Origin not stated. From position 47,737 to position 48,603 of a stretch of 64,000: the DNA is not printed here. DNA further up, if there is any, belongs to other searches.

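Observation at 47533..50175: Integrase-less ~2.6 kb islet at the tRNA-Gly 3' end, bounded by 58-bp direct repeats and carrying two toxin-antitoxin-like modules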

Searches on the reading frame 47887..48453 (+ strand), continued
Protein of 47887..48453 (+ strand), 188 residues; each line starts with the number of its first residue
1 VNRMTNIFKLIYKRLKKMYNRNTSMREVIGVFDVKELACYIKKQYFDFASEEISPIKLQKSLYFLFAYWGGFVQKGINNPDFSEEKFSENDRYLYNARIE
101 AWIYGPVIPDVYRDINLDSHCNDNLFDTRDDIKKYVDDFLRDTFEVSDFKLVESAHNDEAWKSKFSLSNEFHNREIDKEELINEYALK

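Call 40: find_homologous_proteins(query=P0121, max_evalue=0.01)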
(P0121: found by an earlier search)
Query P0121 (179 aa): 1 proteins with E <= 0.01 among 43 candidates.
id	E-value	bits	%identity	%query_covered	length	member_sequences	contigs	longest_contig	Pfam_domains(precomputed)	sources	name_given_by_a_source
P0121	1.2e-115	401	100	100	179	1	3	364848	-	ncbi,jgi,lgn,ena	-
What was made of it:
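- Tried and rejected: The k-mer-seeded homologue search for ORF2 found only itself (call 40).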

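Call 42: find_homologous_proteins(query=P0123, max_evalue=0.01)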
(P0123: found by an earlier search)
Query P0123 (157 aa): 106 proteins with E <= 0.01 among 217 candidates.
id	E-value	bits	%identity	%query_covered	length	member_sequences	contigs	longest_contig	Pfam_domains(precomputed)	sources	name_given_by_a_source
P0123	4.7e-94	330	100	100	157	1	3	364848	-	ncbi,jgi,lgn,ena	-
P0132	6.7e-63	229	72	99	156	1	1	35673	-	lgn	-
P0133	4.0e-62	226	71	100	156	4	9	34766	-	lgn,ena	-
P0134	2.8e-57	211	65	99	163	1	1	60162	-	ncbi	-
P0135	8.0e-53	196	62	98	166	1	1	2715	-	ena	-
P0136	1.4e-52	195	63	98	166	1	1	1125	-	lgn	-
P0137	2.2e-52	195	62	98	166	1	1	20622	-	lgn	-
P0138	2.9e-52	194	61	98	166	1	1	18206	-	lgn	-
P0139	2.9e-52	194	61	98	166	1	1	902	-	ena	-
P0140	2.9e-52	194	61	98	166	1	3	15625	-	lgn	-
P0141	2.9e-52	194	61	98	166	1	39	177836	-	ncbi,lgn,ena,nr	ncbi:MAG: hypothetical protein SO108_01220 [Bacilli bacterium]|nr:hypothetical protein [Bacilli bact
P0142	2.9e-52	194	61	98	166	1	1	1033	-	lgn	-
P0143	3.8e-52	194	61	98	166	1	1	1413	-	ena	-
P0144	4.1e-52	194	61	98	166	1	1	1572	-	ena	-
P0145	8.4e-52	193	61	98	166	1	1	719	-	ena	-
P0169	2.3e-50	188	58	98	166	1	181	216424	-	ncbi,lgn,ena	-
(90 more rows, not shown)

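Call 43: find_encoding_contigs(protein=P0132, flank=8000, max_places=3)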
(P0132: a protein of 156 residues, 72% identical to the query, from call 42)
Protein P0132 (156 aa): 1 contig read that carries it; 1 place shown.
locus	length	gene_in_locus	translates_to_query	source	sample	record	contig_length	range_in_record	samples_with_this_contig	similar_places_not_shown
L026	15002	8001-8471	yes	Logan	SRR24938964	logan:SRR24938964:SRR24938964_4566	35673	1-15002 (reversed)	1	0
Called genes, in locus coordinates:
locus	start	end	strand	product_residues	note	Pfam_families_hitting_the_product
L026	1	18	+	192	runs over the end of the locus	PF06854:Phage_Gp15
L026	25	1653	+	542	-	-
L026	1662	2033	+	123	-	-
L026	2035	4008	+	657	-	-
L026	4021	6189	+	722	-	PF21939:Gp10_C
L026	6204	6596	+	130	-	PF05105:Phage_holin_4_1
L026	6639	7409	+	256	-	-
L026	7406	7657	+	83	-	-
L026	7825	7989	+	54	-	-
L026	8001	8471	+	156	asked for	-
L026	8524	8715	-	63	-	-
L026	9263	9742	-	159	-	-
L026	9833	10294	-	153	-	-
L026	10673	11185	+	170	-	PF27257:HI_0787_N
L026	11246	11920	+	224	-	PF00072:Response_reg, PF00486:Trans_reg_C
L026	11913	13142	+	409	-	PF00512:HisKA, PF02518:HATPase_c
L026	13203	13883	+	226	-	PF02463:SMC_N (weak), PF00005:ABC_tran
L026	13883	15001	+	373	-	?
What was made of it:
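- The ORF3-ORF4 pair sits after the tail, holin and lysin genes in prophage L026 (call 43).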

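Call 44: find_encoding_contigs(protein=P0134, flank=8000, max_places=3)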
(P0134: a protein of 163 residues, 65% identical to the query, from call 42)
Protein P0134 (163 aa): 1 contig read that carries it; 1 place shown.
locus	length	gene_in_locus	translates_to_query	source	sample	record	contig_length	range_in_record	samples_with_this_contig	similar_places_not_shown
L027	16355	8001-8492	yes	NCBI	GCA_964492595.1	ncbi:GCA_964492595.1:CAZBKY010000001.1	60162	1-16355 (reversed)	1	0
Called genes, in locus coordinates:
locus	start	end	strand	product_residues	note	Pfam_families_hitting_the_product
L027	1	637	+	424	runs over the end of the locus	PF02885:Glycos_trans_3N, PF00591:Glycos_transf_3, PF07831:PYNP_C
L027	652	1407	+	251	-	PF12733:Cadherin-like (faint)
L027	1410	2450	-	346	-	PF02557:VanY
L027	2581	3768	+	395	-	PF13354:Beta-lactamase2, PF00768:Peptidase_S11, PF07943:PBP5_C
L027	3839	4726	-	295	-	PF01068:DNA_ligase_A_M, PF04679:DNA_ligase_A_C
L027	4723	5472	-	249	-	PF02735:Ku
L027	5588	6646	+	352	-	-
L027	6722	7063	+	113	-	PF01740:STAS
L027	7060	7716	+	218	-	PF04542:Sigma70_r2, PF08281:Sigma70_r4_2 (weak), PF04545:Sigma70_r4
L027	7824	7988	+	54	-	-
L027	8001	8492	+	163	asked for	-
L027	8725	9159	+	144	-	PF03862:SpoVAC_SpoVAEB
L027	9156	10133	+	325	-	PF07451:SpoVAD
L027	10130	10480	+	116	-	PF03862:SpoVAC_SpoVAEB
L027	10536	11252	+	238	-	PF02616:SMC_ScpA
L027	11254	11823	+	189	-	PF04079:SMC_ScpB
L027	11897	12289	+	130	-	-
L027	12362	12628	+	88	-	PF04232:SpoVS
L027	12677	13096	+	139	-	-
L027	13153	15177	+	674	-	PF01751:Toprim, PF01131:Topoisom_bac, PF01396:Zn_ribbon_Top1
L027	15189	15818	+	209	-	-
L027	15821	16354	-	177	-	?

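Call 45: find_encoding_contigs(protein=P0169, flank=6000, max_places=4)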
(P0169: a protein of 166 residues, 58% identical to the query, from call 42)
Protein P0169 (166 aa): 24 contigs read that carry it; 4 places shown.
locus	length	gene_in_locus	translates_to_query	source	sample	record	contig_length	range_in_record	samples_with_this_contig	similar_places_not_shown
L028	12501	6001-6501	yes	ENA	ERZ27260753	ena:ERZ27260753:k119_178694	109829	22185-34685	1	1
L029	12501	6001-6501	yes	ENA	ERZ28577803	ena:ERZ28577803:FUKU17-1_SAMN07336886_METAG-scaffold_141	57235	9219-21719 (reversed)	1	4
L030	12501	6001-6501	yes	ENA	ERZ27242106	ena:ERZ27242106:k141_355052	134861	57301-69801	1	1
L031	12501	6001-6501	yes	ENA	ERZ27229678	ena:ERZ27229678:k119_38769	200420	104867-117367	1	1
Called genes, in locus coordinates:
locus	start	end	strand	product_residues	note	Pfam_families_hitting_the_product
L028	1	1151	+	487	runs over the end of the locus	-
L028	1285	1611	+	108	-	PF05103:DivIVA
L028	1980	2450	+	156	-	PF12844:HTH_19, PF13560:HTH_31 (faint), PF01381:HTH_3 (weak), PF13413:HTH_25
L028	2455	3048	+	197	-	PF01066:CDP-OH_P_transf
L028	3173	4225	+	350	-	PF00154:RecA_N, PF06745:ATPase (weak), PF08423:Rad51, PF01637:ATPase_2 (faint), PF13479:AAA_24 (weak), PF21096:RecA_C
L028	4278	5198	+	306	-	PF00781:DAGK_cat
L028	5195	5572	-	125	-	-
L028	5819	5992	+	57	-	-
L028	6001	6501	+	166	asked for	-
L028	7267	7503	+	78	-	-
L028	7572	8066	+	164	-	-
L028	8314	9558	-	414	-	PF01076:Mob_Pre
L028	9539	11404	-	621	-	PF00239:Resolvase, PF07508:Recombinase, PF13408:Zn_ribbon_recom (weak)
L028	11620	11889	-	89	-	-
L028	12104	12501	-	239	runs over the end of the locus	-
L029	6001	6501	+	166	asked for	-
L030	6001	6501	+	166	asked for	-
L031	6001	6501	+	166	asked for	-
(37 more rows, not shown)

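Call 46: find_encoding_contigs(protein=P0141, flank=6000, max_places=3)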
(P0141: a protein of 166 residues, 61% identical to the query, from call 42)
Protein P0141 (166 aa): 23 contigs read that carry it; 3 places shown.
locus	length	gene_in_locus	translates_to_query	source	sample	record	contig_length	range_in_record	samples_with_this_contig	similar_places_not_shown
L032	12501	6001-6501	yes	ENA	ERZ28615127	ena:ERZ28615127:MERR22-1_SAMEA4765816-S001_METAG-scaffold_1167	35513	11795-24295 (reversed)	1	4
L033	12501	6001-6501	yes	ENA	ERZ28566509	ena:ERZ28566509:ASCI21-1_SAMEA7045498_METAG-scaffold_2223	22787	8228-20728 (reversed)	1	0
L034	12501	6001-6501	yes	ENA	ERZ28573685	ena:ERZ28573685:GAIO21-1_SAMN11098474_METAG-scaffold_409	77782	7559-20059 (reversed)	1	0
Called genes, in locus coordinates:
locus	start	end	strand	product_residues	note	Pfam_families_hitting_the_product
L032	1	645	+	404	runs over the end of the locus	PF00768:Peptidase_S11, PF13354:Beta-lactamase2, PF07943:PBP5_C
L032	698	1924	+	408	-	PF13173:AAA_14, PF13635:DUF4143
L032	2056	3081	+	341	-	PF07454:SpoIIP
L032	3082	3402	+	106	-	-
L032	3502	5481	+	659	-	PF09084:NMT1 (weak), PF03816:LytR_cpsA_psr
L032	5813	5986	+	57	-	-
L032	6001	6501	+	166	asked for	-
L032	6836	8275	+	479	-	PF13328:HD_4, PF01966:HD, PF04607:RelA_SpoT, PF02824:TGS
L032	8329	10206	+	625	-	PF00005:ABC_tran, PF00931:NB-ARC (faint), PF13555:AAA_29 (faint), PF00004:AAA (faint), PF01926:MMR_HSR1 (faint), PF12848:ABC_tran_Xtn, PF00005:ABC_tran, PF16326:ABC_tran_CTD, +4 more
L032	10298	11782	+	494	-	-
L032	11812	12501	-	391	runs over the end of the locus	PF02388:FemAB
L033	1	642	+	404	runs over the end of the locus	PF00768:Peptidase_S11, PF13354:Beta-lactamase2, PF07943:PBP5_C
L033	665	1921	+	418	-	PF13173:AAA_14, PF13635:DUF4143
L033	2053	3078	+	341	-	PF07454:SpoIIP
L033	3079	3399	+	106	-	-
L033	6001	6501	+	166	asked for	-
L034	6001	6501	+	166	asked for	-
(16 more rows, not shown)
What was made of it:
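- In L027 the pair lies between sigF and the spoVA genes, and in L032 it lies near spoIIP (calls 44, 46). It is a strictly conserved two-gene cassette found in at least 5 unrelated contexts, including a prophage end (calls 43-46).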

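Call 50: search_solved_structures(query=A2, max_evalue=10, show_alignments=2)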
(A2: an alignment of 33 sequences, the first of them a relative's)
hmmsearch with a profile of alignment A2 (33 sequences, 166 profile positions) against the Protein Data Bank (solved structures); distinct sequences matched with E-value up to 10: 4.
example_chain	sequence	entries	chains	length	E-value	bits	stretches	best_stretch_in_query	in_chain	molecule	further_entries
5fej_A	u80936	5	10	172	0.021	17.9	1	120-156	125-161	CopM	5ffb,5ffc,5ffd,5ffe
5ffa_A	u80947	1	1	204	0.038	17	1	120-156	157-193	CopM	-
7omu_AAA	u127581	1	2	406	0.063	16.3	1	30-108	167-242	Macro domain-containing protein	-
3eu3_A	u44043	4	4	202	0.49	13.4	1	39-78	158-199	BdbD | Disulfide bond formation protein D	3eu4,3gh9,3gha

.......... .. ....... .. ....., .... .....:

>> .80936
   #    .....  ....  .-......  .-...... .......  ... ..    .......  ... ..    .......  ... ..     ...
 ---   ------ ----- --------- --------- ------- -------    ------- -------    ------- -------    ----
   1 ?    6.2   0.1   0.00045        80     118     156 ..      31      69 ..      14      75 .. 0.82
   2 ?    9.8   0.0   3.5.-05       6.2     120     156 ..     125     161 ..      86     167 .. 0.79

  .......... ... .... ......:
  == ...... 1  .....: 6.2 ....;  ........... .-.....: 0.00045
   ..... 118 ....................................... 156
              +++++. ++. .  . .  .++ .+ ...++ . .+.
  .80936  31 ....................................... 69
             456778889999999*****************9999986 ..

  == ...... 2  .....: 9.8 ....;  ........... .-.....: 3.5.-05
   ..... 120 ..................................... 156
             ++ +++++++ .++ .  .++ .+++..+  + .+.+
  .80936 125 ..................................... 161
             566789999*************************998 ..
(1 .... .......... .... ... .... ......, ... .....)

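Call 56: find_encoding_contigs(protein=P0126, flank=10000, max_places=2)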
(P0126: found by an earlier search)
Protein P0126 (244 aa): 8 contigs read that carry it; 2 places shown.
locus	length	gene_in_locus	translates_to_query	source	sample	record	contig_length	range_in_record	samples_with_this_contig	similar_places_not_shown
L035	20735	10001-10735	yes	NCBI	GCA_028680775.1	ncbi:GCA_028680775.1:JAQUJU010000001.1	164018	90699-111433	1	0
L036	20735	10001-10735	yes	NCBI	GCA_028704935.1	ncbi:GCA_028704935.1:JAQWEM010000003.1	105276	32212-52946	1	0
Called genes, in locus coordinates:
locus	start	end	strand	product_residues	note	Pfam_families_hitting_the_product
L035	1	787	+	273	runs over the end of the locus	PF19293:CdaA_N, PF02457:DAC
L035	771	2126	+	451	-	PF07949:YbbR (weak)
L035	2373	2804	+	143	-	PF00572:Ribosomal_L13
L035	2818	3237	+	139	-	PF00380:Ribosomal_S9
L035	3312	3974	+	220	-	PF01520:Amidase_3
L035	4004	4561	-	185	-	PF05067:Mn_catalase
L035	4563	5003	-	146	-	PF12652:CotJB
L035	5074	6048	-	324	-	PF00882:Zn_dep_PLPC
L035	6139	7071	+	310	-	PF07751:Abi_2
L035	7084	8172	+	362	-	PF00089:Trypsin, PF13365:Trypsin_2, PF13180:PDZ_2, PF00595:PDZ (weak), PF17820:PDZ_6 (weak)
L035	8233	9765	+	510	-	PF01520:Amidase_3, PF23577:LysM_RLK (faint), PF01476:LysM, PF01476:LysM, PF23473:LysM3_LYK4_5 (weak), PF01476:LysM, PF23473:LysM3_LYK4_5 (weak), PF01476:LysM, +5 more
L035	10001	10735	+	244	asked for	-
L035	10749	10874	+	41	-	-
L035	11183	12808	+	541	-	PF00005:ABC_tran, PF13304:AAA_21 (faint), PF12848:ABC_tran_Xtn, PF00005:ABC_tran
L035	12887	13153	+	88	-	-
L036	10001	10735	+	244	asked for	-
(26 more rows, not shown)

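Call 57: predict_structure(alignment_id=A2)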
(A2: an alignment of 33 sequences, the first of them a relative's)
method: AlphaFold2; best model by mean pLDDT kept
length: 157 residues; sequences in the alignment: 33
mean_pLDDT: 55.0   pTM: 0.55
mean pLDDT of the five models: 55.0, 47.3, 43.6, 43.6, 39.8
residues with pLDDT >= 90: 0; 70-90: 45; 50-70: 45; < 50: 67
segments of 3 or more residues with pLDDT < 50: 45-97, 145-157
pLDDT, mean of each block of 10 residues (from residue 1): 77 57 66 84 48 37 39 33 29 43 81 74 66 59 46 36
secondary structure, 60 per line:
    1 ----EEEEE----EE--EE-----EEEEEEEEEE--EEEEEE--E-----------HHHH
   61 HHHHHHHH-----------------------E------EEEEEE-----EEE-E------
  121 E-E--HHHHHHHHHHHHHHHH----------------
elements in order: E5-9 E25-34 E37-42 H57-68 E99-104 E110-112 H126-141

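Call 59: search_protein_representatives(protein=P0121)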
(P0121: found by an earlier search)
Query: 179 residues. Proteins with E-value up to 0.001 (for the whole library): 47; up to 1e-10: 5; up to 1e-30: 1. The best 47 are listed.
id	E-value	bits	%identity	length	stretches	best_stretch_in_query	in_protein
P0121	3.8e-116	401.3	100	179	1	1-179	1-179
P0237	1.3e-14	70.7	37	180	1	29-152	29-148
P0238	2.8e-12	63.1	36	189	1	38-170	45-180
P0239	7.0e-12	61.8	29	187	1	13-178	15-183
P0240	1.0e-11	61.2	34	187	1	14-177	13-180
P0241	1.6e-10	57.4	30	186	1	15-177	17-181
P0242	5.6e-10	55.6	36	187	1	24-175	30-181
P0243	6.2e-10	55.4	34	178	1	22-178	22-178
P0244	2.8e-09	53.3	32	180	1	28-176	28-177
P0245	4.4e-09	52.7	32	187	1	23-176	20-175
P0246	1.1e-08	51.3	29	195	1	27-178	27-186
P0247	1.3e-08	51.1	33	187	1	27-175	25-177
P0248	2.0e-08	50.5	30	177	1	4-177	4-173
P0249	2.1e-08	50.4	30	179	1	19-160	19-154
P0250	3.2e-08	49.9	32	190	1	37-159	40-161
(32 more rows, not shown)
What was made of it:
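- Tried and rejected: The full phmmer scan was needed (call 59).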

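Call 62: search_protein_families(library=pfam, alignment_id=A3, max_evalue=0.01)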
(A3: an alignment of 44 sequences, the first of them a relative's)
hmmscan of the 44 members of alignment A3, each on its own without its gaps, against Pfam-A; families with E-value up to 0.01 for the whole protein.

A. member 1, P0121 (179 aa): 0 families

B. families by the number of members that match (of 44 scanned): 7 families
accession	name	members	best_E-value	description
PF00071.28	Ras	1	0.00034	Ras family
PF14790.11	THDPS_N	1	0.00051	Tetrahydrodipicolinate N-succinyltransferase N-terminal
PF03485.21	Arg_tRNA_synt_N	1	0.0016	Arginyl tRNA synthetase N terminal domain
PF18216.6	N_formyltrans_C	1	0.0056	N-formyltransferase dimerization C-terminal domain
PF23314.1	TASOR_alpha-beta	1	0.0061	TASOR alpha/beta domain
PF18527.6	STT3_PglB_C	1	0.0073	STT3/PglB C-terminal beta-barrel domain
PF03587.19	EMG1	1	0.0083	EMG1/NEP1 methyltransferase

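Call 63: search_solved_structures(query=A3, max_evalue=10, show_alignments=1)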
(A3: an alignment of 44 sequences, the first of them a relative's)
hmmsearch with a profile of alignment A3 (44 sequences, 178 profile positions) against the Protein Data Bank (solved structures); distinct sequences matched with E-value up to 10: 0.

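Call 65: find_encoding_contigs(protein=P0237, flank=6000, max_places=3)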
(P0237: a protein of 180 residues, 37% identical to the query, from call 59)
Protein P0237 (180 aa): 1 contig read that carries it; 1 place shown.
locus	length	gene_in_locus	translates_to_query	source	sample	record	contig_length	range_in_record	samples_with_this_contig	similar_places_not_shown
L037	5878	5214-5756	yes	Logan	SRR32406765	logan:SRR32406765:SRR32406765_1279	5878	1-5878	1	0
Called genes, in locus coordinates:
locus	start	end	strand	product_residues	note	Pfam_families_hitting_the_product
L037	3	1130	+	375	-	?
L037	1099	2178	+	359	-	PF13439:Glyco_transf_4, PF00534:Glycos_transf_1, PF13692:Glyco_trans_1_4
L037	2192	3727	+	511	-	-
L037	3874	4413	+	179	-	PF00132:Hexapep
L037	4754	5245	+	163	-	-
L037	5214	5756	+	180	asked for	-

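Call 67: predict_structure(alignment_id=A3)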
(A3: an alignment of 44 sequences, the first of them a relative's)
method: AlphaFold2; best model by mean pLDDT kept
length: 179 residues; sequences in the alignment: 44
mean_pLDDT: 87.9   pTM: 0.82
mean pLDDT of the five models: 87.9, 87.5, 86.3, 86.1, 85.9
residues with pLDDT >= 90: 130; 70-90: 22; 50-70: 15; < 50: 12
segments of 3 or more residues with pLDDT < 50: 1-3, 5-11
pLDDT, mean of each block of 10 residues (from residue 1): 43 53 69 95 98 98 98 95 91 96 93 95 97 93 95 81 97 97
secondary structure, 60 per line:
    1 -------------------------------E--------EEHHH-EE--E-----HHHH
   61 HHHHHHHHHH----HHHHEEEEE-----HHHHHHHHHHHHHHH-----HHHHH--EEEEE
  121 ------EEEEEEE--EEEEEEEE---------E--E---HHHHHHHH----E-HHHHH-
elements in order: H57-70 H75-78 E79-83 H89-103 H109-113 E116-120 E127-133 E136-143 H160-167 H174-178
